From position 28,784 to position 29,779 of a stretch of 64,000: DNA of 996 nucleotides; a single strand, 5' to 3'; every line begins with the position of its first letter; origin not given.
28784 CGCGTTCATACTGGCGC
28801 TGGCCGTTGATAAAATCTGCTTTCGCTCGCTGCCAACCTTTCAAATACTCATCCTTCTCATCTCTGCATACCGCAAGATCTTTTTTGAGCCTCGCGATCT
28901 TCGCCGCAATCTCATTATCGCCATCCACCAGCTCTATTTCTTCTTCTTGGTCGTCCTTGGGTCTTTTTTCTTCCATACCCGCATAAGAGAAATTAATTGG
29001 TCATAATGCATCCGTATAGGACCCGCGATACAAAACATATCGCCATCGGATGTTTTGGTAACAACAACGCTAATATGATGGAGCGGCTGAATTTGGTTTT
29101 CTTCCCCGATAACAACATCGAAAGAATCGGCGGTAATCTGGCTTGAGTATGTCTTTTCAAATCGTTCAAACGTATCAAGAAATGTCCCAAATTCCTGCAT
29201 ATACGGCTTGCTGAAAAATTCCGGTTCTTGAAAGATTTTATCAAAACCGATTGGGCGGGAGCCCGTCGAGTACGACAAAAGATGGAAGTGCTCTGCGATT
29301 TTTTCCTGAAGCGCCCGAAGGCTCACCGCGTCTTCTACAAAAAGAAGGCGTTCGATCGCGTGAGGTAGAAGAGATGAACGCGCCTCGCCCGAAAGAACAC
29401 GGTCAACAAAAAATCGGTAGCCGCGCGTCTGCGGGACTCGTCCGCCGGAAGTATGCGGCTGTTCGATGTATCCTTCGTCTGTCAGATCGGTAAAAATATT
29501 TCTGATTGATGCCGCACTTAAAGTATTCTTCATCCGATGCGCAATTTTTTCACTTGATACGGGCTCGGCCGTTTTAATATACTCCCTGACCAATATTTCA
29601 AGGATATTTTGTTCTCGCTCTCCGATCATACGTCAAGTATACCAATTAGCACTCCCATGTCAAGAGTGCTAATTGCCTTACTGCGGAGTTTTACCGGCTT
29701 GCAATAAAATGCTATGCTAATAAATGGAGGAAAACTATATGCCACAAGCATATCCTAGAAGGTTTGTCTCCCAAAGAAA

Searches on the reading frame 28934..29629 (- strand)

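Call 51: search_protein_families(library=pfam, proteins=[window:28934-29629:-], max_evalue=0.001)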
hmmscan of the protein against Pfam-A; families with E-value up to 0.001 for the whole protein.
window:28934-29629:- (231 aa): 2 families
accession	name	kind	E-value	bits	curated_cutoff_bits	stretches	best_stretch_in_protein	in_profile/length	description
PF01628.27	HrcA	-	9.7e-09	35.9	22.2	1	128-213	131-215/215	HrcA protein C terminal domain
PF03444.21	HrcA_DNA-bdg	-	0.00057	19.9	21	0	5-72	5-71/79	Winged helix-turn-helix transcription repressor, HrcA DNA-binding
